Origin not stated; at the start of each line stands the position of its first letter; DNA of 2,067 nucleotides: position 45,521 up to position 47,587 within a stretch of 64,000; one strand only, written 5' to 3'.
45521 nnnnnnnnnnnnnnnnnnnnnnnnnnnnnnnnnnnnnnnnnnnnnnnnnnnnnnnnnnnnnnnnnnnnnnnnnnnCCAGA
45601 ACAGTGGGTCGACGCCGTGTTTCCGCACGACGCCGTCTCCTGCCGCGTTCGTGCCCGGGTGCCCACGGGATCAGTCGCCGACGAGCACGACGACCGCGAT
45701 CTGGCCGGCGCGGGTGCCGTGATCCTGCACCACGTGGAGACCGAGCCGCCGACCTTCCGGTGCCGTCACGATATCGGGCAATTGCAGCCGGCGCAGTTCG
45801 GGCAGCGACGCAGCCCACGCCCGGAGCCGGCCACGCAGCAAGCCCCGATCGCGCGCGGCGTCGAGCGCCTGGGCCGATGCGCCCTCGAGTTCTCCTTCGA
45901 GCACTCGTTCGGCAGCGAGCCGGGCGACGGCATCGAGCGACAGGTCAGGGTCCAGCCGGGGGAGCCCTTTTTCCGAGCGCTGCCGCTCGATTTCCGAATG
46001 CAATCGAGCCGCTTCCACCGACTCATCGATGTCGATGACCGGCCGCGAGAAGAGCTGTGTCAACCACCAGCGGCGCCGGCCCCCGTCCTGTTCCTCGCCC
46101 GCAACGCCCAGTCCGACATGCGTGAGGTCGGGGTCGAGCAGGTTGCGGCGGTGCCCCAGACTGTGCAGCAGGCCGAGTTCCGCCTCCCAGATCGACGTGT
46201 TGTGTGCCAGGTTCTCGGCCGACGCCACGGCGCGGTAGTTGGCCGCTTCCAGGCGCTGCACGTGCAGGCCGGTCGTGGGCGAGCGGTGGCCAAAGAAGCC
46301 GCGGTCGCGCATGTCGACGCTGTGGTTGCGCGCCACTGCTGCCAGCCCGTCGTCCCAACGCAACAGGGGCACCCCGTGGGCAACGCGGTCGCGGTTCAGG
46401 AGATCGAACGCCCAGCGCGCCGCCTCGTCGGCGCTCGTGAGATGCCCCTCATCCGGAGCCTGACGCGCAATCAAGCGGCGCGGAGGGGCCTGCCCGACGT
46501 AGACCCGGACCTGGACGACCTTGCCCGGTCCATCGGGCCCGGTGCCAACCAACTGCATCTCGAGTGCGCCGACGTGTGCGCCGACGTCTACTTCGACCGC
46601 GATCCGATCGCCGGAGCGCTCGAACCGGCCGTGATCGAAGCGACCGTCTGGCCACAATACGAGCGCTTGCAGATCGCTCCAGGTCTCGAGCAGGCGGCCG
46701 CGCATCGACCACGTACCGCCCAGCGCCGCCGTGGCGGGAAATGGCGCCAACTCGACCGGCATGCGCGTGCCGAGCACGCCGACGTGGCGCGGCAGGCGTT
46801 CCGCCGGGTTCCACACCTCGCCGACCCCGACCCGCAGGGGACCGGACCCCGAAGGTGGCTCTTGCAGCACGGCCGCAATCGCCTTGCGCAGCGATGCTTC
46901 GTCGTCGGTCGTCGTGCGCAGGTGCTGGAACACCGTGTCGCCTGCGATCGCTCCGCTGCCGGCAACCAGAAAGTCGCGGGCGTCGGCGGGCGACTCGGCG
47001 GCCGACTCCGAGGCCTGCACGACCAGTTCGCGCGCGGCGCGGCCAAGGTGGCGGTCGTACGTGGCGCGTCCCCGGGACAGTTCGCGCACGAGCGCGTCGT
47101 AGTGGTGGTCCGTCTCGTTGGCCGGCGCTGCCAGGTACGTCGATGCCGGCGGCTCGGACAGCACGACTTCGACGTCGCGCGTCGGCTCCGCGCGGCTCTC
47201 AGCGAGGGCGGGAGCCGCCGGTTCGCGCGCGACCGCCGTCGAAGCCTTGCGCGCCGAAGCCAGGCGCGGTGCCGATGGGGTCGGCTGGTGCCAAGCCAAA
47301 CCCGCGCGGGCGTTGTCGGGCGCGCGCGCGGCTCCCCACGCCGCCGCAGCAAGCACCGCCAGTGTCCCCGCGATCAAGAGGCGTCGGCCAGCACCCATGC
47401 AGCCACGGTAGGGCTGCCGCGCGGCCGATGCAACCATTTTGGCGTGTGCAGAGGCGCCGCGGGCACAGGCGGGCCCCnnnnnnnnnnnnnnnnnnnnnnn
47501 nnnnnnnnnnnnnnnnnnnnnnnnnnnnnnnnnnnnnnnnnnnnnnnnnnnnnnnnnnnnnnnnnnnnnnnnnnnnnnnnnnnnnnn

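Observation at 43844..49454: Two acyl-CoA mutase paralogs: a catalytic-only subunit with no B12 partner nearby, and a fused mutase with a DxHxxA B12 motif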

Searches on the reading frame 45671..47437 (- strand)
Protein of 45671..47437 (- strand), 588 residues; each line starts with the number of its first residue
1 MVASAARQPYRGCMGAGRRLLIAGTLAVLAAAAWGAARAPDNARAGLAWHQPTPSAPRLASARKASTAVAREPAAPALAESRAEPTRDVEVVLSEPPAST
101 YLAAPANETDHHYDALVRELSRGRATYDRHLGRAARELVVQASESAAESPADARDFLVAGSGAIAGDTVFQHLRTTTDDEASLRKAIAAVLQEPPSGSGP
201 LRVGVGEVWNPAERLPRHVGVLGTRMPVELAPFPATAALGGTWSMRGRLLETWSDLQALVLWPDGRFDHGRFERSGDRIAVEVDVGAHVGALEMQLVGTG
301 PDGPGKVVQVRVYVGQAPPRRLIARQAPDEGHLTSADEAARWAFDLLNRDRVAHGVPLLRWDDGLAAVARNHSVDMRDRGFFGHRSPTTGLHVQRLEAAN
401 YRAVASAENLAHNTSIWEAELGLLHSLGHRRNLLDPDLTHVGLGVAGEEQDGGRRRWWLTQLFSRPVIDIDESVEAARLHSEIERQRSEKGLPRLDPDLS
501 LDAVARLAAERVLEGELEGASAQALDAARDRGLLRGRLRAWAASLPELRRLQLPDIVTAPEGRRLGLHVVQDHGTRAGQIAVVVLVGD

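Call 7: search_protein_families(library=pfam, proteins=[window:45671-47437:-])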
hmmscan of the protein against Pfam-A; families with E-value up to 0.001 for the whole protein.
window:45671-47437:- (588 aa): 1 family
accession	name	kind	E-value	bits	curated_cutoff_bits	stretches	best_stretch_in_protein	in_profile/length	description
PF00188.32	CAP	-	1.7e-18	68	21.1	1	345-462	2-116/117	Cysteine-rich secretory protein family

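Call 8: search_protein_families(library=ncbifam, proteins=[window:45671-47437:-])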
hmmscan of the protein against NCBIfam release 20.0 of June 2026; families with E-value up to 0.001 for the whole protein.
window:45671-47437:- (588 aa): 2 families
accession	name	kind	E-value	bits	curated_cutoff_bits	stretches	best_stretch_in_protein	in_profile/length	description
TIGR02909.1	spore_YkwD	subfamily_domain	4.4e-21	75.1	171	1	344-451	9-117/127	uncharacterized protein, YkwD family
NF052539.1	DivAsocLipDalA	equivalog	1.2e-05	25.2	200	1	341-459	49-165/169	divisome-associated lipoprotein DalA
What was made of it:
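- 45671..47437 (-): Secreted CAP/YkwD-domain protein; a bystander between the two mutase genes, possibly co-transcribed with protein 2. PF00188, TIGR02909 (calls 7, 8).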
